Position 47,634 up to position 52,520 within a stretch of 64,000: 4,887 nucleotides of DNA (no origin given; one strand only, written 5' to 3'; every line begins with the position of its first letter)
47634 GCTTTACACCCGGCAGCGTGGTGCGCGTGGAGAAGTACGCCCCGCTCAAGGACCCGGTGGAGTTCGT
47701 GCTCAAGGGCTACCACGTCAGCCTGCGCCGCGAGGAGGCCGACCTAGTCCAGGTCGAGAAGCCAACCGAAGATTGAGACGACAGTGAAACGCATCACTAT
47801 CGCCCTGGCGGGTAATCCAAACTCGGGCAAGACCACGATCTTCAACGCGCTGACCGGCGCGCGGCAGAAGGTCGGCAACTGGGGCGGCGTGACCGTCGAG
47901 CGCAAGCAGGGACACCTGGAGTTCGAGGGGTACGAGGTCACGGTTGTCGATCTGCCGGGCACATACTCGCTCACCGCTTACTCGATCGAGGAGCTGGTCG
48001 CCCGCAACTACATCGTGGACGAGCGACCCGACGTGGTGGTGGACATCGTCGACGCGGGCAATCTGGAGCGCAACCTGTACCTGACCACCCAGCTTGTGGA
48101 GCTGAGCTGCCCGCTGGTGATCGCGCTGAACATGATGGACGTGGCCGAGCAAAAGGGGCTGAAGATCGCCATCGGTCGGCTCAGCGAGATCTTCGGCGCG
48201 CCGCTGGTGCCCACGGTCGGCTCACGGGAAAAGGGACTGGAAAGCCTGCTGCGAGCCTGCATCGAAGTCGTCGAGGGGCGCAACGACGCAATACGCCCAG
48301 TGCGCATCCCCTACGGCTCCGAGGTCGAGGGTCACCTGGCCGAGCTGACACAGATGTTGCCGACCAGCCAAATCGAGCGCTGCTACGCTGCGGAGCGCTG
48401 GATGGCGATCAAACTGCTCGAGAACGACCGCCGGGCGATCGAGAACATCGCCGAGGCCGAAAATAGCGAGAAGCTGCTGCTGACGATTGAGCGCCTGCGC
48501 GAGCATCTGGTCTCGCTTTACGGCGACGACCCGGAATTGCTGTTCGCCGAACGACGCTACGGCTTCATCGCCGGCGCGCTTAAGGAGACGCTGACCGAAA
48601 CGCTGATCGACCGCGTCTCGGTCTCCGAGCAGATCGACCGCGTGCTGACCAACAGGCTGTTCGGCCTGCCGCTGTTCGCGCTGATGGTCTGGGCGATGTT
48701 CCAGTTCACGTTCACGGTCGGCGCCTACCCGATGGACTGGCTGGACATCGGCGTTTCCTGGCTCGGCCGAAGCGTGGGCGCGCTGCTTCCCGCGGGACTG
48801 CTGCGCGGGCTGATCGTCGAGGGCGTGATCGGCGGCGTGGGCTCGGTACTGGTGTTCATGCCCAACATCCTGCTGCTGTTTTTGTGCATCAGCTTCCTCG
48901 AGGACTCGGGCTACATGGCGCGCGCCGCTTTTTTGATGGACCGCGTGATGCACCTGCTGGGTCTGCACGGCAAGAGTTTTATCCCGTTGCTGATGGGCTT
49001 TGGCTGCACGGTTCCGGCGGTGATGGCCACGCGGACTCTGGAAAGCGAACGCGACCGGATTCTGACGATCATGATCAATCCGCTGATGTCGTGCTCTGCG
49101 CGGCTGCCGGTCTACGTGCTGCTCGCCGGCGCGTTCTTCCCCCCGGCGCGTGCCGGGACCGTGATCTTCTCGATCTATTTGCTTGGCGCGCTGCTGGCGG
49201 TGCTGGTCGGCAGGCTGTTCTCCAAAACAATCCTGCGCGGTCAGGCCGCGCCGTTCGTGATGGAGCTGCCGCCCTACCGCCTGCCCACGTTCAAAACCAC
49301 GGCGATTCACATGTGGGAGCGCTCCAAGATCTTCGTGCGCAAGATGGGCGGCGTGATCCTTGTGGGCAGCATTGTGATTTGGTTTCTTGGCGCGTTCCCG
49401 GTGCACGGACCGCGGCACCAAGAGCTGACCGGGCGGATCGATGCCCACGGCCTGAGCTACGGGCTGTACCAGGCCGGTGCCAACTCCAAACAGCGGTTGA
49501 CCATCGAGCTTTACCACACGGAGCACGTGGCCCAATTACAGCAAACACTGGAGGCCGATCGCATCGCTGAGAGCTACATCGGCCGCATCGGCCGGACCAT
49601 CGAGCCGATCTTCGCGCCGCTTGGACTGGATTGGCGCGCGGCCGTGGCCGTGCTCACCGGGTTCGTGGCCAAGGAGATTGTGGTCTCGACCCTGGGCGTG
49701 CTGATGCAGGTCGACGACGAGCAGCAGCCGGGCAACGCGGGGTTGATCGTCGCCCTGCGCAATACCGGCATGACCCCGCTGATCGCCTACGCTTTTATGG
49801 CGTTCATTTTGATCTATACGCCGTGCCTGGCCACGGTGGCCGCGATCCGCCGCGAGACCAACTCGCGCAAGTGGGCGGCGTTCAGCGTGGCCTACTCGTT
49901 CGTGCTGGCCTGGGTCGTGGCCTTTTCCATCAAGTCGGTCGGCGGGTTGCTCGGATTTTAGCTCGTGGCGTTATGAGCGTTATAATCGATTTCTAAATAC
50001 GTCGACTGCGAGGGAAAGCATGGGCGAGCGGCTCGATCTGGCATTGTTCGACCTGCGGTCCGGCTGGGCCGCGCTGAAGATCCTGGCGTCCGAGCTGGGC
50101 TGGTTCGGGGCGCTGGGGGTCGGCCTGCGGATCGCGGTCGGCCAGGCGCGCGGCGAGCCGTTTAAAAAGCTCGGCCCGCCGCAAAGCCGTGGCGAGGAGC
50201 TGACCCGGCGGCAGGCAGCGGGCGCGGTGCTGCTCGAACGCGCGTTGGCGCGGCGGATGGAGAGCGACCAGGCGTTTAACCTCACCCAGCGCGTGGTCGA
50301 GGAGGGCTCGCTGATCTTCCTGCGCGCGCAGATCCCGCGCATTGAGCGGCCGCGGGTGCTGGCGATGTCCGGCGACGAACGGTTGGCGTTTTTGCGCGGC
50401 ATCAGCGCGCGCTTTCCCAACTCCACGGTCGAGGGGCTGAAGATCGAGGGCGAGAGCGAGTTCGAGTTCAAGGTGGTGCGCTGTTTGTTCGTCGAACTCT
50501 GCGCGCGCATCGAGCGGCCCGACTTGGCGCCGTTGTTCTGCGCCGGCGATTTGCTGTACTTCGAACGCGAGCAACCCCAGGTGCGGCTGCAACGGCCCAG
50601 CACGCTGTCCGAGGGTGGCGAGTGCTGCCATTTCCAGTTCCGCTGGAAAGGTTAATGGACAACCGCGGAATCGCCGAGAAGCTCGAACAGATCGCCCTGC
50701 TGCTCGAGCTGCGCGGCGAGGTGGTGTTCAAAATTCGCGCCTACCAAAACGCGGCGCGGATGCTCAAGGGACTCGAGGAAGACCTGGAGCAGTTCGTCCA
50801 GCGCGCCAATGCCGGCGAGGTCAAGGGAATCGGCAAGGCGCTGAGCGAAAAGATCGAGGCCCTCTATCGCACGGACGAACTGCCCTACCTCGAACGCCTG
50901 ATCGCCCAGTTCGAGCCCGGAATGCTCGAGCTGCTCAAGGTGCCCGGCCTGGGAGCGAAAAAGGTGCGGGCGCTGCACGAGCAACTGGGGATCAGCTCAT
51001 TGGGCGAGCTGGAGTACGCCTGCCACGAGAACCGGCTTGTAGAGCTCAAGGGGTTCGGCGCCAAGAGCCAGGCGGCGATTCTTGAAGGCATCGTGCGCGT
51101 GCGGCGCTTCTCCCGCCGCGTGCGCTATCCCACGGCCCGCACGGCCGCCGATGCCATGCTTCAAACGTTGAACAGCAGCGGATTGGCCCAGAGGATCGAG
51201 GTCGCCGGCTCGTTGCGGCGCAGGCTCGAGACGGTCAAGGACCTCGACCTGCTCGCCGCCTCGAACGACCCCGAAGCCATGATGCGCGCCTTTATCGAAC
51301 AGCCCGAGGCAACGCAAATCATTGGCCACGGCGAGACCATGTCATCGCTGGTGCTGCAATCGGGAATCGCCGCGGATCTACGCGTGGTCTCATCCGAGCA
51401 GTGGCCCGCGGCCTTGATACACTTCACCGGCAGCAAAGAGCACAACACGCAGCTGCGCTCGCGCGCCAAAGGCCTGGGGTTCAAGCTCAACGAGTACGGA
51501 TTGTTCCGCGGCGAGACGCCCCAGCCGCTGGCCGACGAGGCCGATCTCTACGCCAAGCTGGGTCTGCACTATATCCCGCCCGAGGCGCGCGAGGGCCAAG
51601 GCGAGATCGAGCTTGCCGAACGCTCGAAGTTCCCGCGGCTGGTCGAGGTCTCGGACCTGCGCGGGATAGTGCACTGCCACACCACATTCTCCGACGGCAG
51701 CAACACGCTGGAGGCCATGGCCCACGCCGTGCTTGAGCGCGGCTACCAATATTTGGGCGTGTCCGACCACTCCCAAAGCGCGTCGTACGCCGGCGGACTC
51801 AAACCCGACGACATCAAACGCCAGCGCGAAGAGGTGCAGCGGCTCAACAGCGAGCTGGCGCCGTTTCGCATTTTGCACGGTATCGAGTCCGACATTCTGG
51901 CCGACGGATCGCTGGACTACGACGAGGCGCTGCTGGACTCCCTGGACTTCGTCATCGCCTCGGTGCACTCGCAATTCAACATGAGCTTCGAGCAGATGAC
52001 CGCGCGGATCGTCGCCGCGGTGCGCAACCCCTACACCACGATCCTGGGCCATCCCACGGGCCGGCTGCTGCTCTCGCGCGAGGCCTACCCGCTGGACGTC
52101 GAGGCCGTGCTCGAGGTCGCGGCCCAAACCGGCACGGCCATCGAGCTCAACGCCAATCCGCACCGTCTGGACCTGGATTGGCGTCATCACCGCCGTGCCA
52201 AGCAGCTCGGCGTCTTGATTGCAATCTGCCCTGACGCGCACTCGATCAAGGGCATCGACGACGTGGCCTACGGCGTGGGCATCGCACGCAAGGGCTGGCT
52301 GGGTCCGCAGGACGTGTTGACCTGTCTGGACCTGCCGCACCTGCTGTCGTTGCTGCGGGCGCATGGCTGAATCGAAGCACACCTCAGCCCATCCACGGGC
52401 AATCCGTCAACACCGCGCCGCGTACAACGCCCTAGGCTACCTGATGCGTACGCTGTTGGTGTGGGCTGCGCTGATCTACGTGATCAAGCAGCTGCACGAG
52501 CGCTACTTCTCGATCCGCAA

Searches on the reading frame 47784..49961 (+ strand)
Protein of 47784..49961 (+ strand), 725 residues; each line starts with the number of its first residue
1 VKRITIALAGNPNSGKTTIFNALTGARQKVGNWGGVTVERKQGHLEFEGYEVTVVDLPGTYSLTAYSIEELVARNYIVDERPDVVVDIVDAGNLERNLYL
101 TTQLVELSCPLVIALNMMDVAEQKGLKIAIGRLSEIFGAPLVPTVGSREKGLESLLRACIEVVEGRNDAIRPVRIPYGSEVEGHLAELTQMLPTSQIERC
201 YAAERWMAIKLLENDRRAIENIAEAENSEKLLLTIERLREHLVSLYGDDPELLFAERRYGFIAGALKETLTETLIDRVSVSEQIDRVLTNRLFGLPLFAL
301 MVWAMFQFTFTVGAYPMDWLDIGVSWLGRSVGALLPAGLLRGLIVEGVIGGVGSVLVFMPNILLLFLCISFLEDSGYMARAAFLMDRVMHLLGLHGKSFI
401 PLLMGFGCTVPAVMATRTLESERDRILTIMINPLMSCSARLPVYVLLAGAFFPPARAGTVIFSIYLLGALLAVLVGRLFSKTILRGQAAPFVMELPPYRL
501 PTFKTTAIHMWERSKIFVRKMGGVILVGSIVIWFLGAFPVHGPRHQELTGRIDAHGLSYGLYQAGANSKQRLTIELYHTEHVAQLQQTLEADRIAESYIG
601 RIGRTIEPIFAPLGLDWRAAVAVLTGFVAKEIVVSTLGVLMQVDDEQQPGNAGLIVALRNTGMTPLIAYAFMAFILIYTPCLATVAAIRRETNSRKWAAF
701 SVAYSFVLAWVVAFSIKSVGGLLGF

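Call 53: search_protein_families(library=pfam, proteins=[window:47784-49961:+], max_evalue=0.001)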
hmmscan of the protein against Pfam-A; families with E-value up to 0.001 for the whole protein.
window:47784-49961:+ (725 aa): 7 families
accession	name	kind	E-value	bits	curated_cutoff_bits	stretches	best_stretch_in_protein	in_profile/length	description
PF02421.24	FeoB_N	-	6.5e-65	217.9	27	1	4-158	1-155/156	Ferrous iron transport protein B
PF07670.19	Gate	-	2.6e-49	166.4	29.6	2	355-451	1-104/104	Nucleoside recognition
PF07664.17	FeoB_C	-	1.2e-22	79.8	26.6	1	461-513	1-54/54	Ferrous iron transport protein B C terminus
PF17910.6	FeoB_Cyto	-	5.2e-19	68.9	23.4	1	177-271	1-90/90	FeoB cytosolic helical domain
PF01926.29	MMR_HSR1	-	1e-18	67.9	21.9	1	5-116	1-112/113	50S ribosome-binding GTPase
PF09439.16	SRPRB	-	2.1e-05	24.4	25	1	5-75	5-71/178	Signal recognition particle receptor beta subunit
PF00009.33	GTP_EFTU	-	2.5e-05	24.4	26.5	0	6-163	6-186/188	Elongation factor Tu GTP binding domain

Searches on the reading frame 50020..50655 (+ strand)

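Call 53: search_protein_families(library=pfam, proteins=[window:50020-50655:+], max_evalue=0.001)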
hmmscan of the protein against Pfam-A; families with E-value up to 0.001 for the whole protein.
window:50020-50655:+ (211 aa): 1 family
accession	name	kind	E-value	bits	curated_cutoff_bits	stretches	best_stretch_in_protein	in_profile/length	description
PF14196.11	ATC_hydrolase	-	1.8e-13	51.9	28.1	1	126-207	65-145/145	L-2-amino-thiazoline-4-carboxylic acid hydrolase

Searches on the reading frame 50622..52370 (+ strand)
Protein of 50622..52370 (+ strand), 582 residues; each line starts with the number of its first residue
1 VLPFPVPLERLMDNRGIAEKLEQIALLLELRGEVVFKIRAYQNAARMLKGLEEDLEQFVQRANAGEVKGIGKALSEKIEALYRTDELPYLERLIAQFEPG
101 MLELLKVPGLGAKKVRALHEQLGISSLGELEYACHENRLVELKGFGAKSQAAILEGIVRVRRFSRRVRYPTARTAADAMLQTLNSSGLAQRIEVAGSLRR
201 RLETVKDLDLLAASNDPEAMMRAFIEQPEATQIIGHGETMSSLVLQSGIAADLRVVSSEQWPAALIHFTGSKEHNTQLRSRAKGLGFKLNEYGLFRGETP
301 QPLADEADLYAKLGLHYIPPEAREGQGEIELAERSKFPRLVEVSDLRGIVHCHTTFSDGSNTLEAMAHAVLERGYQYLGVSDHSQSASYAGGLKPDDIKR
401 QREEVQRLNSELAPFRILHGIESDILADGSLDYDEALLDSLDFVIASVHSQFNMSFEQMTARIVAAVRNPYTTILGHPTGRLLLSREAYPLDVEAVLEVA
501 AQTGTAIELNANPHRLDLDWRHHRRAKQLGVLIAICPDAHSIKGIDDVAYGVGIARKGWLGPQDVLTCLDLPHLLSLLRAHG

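Call 54: search_protein_families(library=pfam, proteins=[window:50622-52370:+], max_evalue=0.001)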
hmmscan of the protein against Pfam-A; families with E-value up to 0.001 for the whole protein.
window:50622-52370:+ (582 aa): 4 families
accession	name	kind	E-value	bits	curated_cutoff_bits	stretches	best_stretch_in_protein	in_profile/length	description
PF14791.11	DNA_pol_B_thumb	-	1.1e-21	76.8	25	1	264-324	1-63/63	DNA polymerase beta thumb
PF14716.13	HHH_8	-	1.2e-15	58.1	30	1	12-86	1-72/73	Helix-hairpin-helix domain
PF14520.12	HHH_5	-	2e-09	38.2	27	1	102-155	2-53/57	Helix-hairpin-helix domain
PF02811.25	PHP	-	5.5e-09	37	26.4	1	351-510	3-162/164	PHP domain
